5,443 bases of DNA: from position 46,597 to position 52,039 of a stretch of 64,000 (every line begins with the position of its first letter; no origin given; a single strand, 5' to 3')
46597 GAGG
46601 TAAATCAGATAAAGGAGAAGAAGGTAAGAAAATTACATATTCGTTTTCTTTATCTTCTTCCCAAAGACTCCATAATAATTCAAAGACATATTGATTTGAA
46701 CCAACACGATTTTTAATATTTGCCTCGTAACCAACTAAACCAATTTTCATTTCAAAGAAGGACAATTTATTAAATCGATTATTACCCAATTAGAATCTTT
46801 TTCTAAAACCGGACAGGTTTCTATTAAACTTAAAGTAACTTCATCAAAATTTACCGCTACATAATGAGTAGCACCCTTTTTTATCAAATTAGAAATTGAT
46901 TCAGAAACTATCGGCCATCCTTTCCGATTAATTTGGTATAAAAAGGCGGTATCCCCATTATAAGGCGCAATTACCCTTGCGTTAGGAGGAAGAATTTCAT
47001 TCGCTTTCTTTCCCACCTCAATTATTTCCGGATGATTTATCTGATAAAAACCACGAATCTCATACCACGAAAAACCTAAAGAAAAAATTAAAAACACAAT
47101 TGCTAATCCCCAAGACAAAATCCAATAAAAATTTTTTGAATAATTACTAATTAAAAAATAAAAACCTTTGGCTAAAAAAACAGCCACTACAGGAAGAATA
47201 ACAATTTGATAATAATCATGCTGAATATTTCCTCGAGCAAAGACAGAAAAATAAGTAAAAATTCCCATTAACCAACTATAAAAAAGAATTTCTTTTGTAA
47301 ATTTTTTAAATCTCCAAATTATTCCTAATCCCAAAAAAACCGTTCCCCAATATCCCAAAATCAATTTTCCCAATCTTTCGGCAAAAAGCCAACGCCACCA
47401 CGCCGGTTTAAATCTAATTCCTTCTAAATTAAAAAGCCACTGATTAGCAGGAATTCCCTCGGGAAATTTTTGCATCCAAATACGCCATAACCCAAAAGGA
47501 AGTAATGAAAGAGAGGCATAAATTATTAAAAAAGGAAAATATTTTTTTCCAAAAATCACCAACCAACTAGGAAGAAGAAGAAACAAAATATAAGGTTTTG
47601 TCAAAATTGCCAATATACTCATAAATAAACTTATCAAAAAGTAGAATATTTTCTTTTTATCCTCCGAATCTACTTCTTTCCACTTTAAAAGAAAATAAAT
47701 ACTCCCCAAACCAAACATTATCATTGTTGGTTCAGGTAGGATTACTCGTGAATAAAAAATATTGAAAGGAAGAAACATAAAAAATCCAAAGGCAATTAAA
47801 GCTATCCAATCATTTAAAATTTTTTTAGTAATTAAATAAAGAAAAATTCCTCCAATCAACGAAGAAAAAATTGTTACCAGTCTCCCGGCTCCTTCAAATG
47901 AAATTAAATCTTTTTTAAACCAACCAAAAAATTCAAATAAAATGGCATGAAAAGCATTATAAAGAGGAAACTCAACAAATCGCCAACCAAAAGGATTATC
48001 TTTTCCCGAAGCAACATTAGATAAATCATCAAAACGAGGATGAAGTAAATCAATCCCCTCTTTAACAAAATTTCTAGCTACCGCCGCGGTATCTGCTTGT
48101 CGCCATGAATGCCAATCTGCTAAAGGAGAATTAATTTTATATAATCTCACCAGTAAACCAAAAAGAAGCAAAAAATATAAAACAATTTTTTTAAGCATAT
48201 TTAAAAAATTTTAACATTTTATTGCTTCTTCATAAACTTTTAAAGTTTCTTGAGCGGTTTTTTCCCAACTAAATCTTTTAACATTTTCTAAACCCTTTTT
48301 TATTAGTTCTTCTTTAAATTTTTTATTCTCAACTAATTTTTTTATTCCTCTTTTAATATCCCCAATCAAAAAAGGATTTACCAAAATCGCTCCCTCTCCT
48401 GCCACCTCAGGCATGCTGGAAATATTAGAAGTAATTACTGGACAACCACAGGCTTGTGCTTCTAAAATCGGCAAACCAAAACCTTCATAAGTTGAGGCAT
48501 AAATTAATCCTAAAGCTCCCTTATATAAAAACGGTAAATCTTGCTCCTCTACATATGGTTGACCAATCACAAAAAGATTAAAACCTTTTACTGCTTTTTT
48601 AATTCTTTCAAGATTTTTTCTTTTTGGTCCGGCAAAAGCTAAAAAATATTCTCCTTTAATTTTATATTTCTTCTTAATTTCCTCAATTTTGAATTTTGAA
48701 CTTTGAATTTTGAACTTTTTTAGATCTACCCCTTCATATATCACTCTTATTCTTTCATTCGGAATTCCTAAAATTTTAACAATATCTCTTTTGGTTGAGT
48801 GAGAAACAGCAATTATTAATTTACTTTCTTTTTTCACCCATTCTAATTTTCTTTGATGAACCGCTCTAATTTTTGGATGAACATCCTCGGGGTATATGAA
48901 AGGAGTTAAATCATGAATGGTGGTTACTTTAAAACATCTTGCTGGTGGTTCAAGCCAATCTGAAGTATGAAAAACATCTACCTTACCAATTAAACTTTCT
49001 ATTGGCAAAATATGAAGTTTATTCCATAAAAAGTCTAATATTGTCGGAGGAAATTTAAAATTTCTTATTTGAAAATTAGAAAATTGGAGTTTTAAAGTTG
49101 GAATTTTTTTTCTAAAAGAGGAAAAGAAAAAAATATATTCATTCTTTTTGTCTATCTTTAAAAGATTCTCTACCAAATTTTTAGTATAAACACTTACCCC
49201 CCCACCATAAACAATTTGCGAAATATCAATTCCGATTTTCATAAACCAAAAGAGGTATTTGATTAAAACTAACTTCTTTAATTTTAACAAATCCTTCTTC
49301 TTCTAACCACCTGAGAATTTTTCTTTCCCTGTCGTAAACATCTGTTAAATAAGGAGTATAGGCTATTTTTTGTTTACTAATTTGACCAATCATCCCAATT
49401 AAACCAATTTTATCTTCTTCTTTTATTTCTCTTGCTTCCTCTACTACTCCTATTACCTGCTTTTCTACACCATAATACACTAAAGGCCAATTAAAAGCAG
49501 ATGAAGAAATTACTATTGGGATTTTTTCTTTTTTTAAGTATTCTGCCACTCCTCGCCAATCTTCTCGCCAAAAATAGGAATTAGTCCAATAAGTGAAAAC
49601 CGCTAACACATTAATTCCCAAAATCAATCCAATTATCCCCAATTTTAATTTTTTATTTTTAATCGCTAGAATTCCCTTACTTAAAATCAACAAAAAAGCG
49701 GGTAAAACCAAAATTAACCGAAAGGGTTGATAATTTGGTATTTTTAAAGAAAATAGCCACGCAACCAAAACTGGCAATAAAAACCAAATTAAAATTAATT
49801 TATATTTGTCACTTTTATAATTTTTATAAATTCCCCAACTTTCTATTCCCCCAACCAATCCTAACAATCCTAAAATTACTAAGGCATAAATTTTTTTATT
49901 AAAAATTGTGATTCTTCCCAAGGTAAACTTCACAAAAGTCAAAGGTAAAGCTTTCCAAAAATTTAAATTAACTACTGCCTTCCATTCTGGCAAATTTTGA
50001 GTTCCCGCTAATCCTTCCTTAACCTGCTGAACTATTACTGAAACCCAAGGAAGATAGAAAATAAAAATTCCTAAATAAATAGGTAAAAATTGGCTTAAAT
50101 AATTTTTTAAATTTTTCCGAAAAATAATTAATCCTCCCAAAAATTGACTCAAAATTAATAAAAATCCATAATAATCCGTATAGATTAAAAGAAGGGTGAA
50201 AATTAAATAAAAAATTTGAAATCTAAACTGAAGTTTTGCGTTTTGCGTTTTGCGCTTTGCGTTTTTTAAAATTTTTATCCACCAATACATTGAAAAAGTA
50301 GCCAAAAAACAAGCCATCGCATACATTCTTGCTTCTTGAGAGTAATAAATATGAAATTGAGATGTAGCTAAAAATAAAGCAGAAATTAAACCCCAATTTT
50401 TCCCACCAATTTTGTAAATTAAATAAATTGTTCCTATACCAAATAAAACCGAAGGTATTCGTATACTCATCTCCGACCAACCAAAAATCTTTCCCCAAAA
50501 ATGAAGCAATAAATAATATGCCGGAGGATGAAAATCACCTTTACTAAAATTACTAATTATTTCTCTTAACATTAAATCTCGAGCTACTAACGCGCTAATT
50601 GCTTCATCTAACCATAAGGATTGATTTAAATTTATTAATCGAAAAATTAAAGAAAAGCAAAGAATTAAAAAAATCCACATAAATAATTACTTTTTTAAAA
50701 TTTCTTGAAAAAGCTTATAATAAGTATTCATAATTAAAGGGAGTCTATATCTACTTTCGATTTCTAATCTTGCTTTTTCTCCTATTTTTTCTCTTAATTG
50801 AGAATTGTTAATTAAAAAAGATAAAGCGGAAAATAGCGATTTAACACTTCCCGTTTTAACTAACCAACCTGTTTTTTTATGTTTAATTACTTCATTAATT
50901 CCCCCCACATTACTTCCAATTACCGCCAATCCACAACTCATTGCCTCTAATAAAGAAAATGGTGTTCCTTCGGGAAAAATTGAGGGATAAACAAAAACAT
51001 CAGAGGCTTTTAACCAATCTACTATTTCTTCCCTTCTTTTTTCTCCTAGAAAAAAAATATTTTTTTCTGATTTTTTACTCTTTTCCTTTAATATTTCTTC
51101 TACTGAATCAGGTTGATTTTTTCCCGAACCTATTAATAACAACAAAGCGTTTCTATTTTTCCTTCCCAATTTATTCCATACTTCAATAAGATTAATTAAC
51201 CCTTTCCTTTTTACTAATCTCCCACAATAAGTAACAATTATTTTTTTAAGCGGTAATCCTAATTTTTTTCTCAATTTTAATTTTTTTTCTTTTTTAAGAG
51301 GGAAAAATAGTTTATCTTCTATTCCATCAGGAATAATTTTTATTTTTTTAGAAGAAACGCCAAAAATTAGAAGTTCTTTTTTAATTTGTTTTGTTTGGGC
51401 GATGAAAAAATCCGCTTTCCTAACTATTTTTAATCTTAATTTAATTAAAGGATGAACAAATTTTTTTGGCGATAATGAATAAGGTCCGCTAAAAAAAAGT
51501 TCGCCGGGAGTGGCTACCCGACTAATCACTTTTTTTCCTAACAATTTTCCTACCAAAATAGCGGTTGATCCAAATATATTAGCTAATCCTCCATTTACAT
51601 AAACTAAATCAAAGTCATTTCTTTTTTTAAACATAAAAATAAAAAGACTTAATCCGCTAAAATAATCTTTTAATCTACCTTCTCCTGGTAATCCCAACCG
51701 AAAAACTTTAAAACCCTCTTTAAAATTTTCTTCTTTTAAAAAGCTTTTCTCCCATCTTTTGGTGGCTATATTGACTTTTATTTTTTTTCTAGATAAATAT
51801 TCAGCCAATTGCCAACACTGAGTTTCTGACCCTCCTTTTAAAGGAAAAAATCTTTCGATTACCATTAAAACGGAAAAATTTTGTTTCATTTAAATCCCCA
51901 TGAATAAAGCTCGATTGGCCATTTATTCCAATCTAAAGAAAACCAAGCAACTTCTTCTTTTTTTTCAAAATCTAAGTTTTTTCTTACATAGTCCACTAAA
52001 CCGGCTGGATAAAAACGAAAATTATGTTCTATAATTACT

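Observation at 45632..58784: Triplicated GT4 + GT-C (ArnT/PMT-like) tandem modules followed by flippase, small membrane protein and a 1265-aa GT-C-like giant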

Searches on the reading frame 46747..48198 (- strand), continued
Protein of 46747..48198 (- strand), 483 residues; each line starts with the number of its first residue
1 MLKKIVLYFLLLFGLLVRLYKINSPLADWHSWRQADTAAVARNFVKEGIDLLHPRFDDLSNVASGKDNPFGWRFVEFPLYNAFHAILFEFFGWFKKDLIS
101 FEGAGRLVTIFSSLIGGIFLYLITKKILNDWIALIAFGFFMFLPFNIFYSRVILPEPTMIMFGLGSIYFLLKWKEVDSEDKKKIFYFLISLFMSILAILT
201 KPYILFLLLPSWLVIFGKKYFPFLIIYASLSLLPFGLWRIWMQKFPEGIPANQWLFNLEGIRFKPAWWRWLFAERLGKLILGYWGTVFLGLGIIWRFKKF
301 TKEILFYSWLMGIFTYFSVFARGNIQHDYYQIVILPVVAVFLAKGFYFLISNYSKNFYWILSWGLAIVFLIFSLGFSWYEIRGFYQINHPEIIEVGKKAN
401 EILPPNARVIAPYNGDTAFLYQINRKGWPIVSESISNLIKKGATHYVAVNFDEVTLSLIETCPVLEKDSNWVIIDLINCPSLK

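Call 66: search_protein_families(library=ncbifam, proteins=[L046:2060-2902:+], max_evalue=0.00001)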
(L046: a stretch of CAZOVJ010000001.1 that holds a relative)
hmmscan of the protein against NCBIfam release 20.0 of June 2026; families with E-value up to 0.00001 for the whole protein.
L046:2060-2902:+ (280 aa): 25 families
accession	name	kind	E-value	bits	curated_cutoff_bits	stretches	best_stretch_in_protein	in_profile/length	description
TIGR04283.1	glyco_like_mftF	equivalog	2.3e-24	86.2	182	1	3-186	1-171/221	TIGR04283 family arsenosugar biosynthesis glycosyltransferase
NF041875.1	EPS_EpsD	equivalog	7.4e-23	81.4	370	1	3-103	1-101/325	exopolysaccharide biosynthesis glycosyltransferase EpsD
NF007482.0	PRK10073.1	equivalog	1.3e-21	77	423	1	2-106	7-110/334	glycosyltransferase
NF047683.1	TeichurnBiosyTuaG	equivalog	1.3e-19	70.8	400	1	2-123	7-128/252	teichuronic acid biosynthesis protein TuaG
TIGR03965.1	mycofact_glyco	equivalog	4.5e-18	65.4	280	1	2-111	75-184/467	mycofactocin biosynthesis glycosyltransferase MftF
TIGR03937.1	PgaC_IcaA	equivalog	7.7e-17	61.3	422.3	1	2-109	46-153/407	poly-beta-1,6-N-acetyl-D-glucosamine synthase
NF050050.1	ProtGlycPglI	equivalog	9e-17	61.4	500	1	3-105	4-107/306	GalNAc(5)-diNAcBac-PP-undecaprenol beta-1,3-glucosyltransferase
NF010496.0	PRK13915.1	equivalog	1.6e-15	57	262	1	2-110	32-146/307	glucosyl-3-phosphoglycerate synthase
NF038299.1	EPS_HpsN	equivalog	2e-14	53.3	425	1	2-102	2-102/317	hormogonium polysaccharide biosynthesis glycosyltransferase HpsN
TIGR04242.1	nodulat_NodC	equivalog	2.8e-13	49.6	550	1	2-128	49-177/395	chitooligosaccharide synthase NodC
NF038302.1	EPS_HpsE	equivalog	2.9e-13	49.5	300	1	2-114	2-119/307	hormogonium polysaccharide biosynthesis glycosyltransferase HpsE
TIGR04182.1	glyco_TIGR04182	equivalog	4.1e-12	46.1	325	1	3-110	2-101/293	S-layer glycoprotein N-glycosyltransferase AglJ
NF041394.1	GtaseAglG_Halo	equivalog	1.2e-11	44.5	440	1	1-104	1-105/304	glucosyl-dolichyl phosphate glucuronosyltransferase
TIGR03469.1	HpnB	hypoth_equivalog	3.4e-11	42.8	379.25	1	3-109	46-163/386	hopene-associated glycosyltransferase HpnB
NF047588.1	GlcsyltransPgfSStrep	equivalog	5.4e-11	42.3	500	1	1-104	1-108/308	glycosyltransferase PgfS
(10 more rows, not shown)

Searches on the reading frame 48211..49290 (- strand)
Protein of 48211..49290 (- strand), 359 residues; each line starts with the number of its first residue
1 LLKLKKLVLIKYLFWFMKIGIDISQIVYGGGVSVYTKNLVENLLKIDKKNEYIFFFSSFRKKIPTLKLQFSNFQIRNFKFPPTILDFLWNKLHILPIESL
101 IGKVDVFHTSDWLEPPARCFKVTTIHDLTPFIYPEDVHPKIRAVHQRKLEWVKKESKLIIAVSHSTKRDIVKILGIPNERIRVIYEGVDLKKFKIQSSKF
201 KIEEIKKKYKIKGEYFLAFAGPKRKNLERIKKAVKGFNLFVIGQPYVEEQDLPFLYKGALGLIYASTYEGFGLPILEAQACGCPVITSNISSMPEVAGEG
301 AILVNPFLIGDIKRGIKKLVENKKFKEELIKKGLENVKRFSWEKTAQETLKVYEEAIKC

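Call 4: search_protein_families(library=pfam, proteins=[window:48211-49290:-], max_evalue=0.01)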
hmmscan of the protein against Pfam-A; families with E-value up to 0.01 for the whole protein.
window:48211-49290:- (359 aa): 5 families
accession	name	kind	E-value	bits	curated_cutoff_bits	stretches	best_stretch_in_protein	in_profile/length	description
PF00534.26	Glycos_transf_1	-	4.7e-21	75.5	26.4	1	175-333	10-169/172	Glycosyl transferases group 1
PF13439.12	Glyco_transf_4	-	8.8e-18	65.3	28.5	1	30-191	2-169/170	Glycosyltransferase Family 4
PF13692.12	Glyco_trans_1_4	-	1.6e-14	54.8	27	1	203-322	22-142/142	Glycosyl transferases group 1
PF13524.12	Glyco_trans_1_2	-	0.0002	21.8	25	1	235-350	13-143/144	Glycosyl transferase-like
PF20706.3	GT4-conflict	-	0.0044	16.5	26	1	228-291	250-314/385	Family 4 Glycosyltransferase in conflict systems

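Call 5: search_protein_families(library=ncbifam, proteins=[window:48211-49290:-], max_evalue=0.01)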
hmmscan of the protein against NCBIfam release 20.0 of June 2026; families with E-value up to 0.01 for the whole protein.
window:48211-49290:- (359 aa): 24 families
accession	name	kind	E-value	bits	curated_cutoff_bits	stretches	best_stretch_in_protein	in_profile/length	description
TIGR04047.1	MSMEG_0565_glyc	hypoth_equivalog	7.2e-24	84.5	259.85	1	246-354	264-372/373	MSMEG_0565 family glycosyltransferase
TIGR02149.1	glgA_Coryne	subfamily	2.1e-20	73.2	302.4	2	245-355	270-389/391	glycogen synthase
TIGR03449.1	mycothiol_MshA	equivalog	7.9e-18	64.5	462.5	1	242-357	287-404/406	D-inositol-3-phosphate glycosyltransferase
TIGR03999.1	thiol_BshA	equivalog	7.7e-15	54.7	273.7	1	262-357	276-374/375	N-acetyl-alpha-D-glucosaminyl L-malate synthase BshA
NF041010.1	glycosy_Agl16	equivalog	6.5e-14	51.6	575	2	247-356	242-351/352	glycosylation protein Agl16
TIGR03088.1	stp2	hypoth_equivalog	6e-13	48.6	409.05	1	217-356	234-373/374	TIGR03088 family PEP-CTERM/XrtA system glycosyltransferase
NF053787.1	GlcN_PG_synth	equivalog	7e-11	41.6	480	1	245-356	248-359/361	N-acetylglucosaminyl phosphatidylglycerol synthase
NF050063.1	ProtGlycPglJ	equivalog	3.6e-10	39.6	500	1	259-351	266-361/363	N-acetylgalactosamine-N,N'-diacetylbacillosaminyl-diphospho-undecaprenol 4-alpha-N-acetylgalactosaminyltransferase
TIGR02472.1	sucr_P_syn_N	equivalog_domain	9.2e-09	34.6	576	1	249-351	327-436/439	sucrose-phosphate synthase, putative, glycosyltransferase domain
NF047684.1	TeichurnBiosyTuaC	equivalog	1.6e-08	33.9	550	1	164-357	203-390/391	teichuronic acid biosynthesis protein TuaC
NF053513.1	Gtran_IagA_BgsA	equivalog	1.7e-08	33.8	460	1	228-357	204-332/333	LTA glycolipid anchor biosynthesis glycosyltransferase, IagA/BgsA family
NF041876.1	EPS_EpsE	equivalog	6.8e-08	32.1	400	1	259-347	296-387/389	exopolysaccharide biosynthesis GT4 family glycosyltransferase EpsE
NF038298.1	EPS_HpsO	equivalog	7.7e-08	31.5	575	1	269-355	299-386/388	hormogonium polysaccharide biosynthesis glycosyltransferase HpsO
NF038295.1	EPS_HpsP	equivalog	1.8e-07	30.5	550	1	230-355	257-386/388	hormogonium polysaccharide biosynthesis glycosyltransferase HpsP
NF049988.1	MGlcDAGSynMgs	equivalog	1.9e-07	30.8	400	1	204-358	237-389/398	alpha-monoglucosyldiacylglycerol synthase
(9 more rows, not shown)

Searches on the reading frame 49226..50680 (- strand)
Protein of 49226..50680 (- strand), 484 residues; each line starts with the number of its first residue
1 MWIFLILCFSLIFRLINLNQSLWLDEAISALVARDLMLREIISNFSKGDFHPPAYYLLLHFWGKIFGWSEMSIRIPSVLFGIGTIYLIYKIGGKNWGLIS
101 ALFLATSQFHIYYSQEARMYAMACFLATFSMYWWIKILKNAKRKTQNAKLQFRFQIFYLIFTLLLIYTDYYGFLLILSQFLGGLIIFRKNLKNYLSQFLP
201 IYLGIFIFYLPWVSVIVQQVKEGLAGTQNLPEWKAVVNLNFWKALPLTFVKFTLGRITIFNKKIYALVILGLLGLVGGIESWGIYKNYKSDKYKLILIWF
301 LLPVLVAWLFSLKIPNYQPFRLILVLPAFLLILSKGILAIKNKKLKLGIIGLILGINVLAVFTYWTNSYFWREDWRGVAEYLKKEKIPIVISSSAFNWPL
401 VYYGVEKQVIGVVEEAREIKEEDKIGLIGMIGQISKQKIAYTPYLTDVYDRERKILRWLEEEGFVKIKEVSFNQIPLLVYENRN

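Call 4: search_protein_families(library=pfam, proteins=[window:49226-50680:-], max_evalue=0.01)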
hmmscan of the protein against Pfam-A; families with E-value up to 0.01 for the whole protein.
window:49226-50680:- (484 aa): 1 family
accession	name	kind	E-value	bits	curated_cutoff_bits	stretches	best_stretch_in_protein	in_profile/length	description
PF13231.12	PMT_2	-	2.4e-06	28.3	26.1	1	51-212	2-157/160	Dolichyl-phosphate-mannose-protein mannosyltransferase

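Call 5: search_protein_families(library=ncbifam, proteins=[window:49226-50680:-], max_evalue=0.01)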
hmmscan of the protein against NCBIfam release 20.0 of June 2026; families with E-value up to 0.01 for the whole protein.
window:49226-50680:- (484 aa): 1 family
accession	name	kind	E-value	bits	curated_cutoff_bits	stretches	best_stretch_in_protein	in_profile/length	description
NF052499.1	MnslTaseMT1671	equivalog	9.2e-08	31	900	1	19-166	46-192/523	mannosyltransferase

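Call 15: search_solved_structures(query=window:49226-50680:-, max_evalue=1)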
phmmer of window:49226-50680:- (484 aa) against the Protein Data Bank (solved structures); distinct sequences matched with E-value up to 1: 1.
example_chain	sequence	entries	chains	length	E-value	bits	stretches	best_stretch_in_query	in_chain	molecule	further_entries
6iwb_A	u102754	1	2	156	0.21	13.7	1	200-238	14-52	Apolipoprotein E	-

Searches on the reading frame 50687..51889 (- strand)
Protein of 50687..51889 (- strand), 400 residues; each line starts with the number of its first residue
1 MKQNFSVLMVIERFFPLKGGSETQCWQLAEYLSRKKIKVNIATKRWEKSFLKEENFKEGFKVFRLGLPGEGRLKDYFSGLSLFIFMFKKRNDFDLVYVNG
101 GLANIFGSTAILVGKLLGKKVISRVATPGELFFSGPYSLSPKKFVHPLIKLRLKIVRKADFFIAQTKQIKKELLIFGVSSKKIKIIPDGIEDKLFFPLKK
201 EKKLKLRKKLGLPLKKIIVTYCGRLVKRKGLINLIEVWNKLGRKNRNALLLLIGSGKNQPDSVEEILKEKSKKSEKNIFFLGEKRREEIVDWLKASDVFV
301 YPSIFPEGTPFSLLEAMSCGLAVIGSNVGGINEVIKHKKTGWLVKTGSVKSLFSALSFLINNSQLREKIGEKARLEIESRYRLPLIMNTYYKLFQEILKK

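Call 4: search_protein_families(library=pfam, proteins=[window:50687-51889:-], max_evalue=0.01)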
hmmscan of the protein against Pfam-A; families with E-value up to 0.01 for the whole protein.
window:50687-51889:- (400 aa): 6 families
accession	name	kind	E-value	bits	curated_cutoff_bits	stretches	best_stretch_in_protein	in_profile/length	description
PF00534.26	Glycos_transf_1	-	1.4e-40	139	26.4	1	205-374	4-170/172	Glycosyl transferases group 1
PF13692.12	Glyco_trans_1_4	-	1.6e-31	109.9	27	1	218-362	3-142/142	Glycosyl transferases group 1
PF13439.12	Glyco_transf_4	-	1e-15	58.6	28.5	1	19-191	2-167/170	Glycosyltransferase Family 4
PF13579.12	Glyco_trans_4_4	-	2.1e-07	31.8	29.7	1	19-189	1-158/158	Glycosyl transferase 4-like domain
PF13524.12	Glyco_trans_1_2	-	0.00025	21.4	25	1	280-382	31-134/144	Glycosyl transferase-like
PF20706.3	GT4-conflict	-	0.00033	20.2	26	1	215-338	196-323/385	Family 4 Glycosyltransferase in conflict systems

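Call 5: search_protein_families(library=ncbifam, proteins=[window:50687-51889:-], max_evalue=0.01)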
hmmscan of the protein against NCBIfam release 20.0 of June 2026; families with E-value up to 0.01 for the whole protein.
window:50687-51889:- (400 aa): 47 families (the best 25 are shown)
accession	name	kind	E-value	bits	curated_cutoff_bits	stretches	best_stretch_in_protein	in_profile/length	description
TIGR03088.1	stp2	hypoth_equivalog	1e-33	116.9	409.05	1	161-398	139-374/374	TIGR03088 family PEP-CTERM/XrtA system glycosyltransferase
TIGR03999.1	thiol_BshA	equivalog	1.1e-31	110.1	273.7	1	157-398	143-374/375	N-acetyl-alpha-D-glucosaminyl L-malate synthase BshA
TIGR02149.1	glgA_Coryne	subfamily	2e-30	106.2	302.4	1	156-398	142-391/391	glycogen synthase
NF047684.1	TeichurnBiosyTuaC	equivalog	3.3e-30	105.3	550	1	153-383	159-375/391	teichuronic acid biosynthesis protein TuaC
TIGR04063.1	stp3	hypoth_equivalog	2.4e-29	102.4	442.05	1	151-398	150-396/397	TIGR04063 family PEP-CTERM/XrtA system glycosyltransferase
NF041876.1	EPS_EpsE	equivalog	8e-27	94.5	400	1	157-382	160-381/389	exopolysaccharide biosynthesis GT4 family glycosyltransferase EpsE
TIGR04157.1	glyco_rSAM_CFB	subfamily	1.5e-26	93.4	400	1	153-393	164-405/406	TIGR04157 family glycosyltransferase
TIGR03449.1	mycothiol_MshA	equivalog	7e-24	84.5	462.5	1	154-373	160-380/406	D-inositol-3-phosphate glycosyltransferase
NF038298.1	EPS_HpsO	equivalog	2e-21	76.2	575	1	151-396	139-386/388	hormogonium polysaccharide biosynthesis glycosyltransferase HpsO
NF012028.0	PRK15484.1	subfamily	6.8e-21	74.8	618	1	179-390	159-371/380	lipopolysaccharide N-acetylglucosaminyltransferase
NF038295.1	EPS_HpsP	equivalog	9.5e-21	74.2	550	1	80-398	80-388/388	hormogonium polysaccharide biosynthesis glycosyltransferase HpsP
NF053787.1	GlcN_PG_synth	equivalog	5e-20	71.7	480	1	156-398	141-360/361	N-acetylglucosaminyl phosphatidylglycerol synthase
NF041010.1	glycosy_Agl16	equivalog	9.4e-19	67.5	575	2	151-386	126-340/352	glycosylation protein Agl16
NF053513.1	Gtran_IagA_BgsA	equivalog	1.7e-17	63.4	460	1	88-373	39-308/333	LTA glycolipid anchor biosynthesis glycosyltransferase, IagA/BgsA family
NF007396.0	PRK09922.1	equivalog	3.7e-17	62.2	385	1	153-397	130-354/361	lipopolysaccharide 1,6-galactosyltransferase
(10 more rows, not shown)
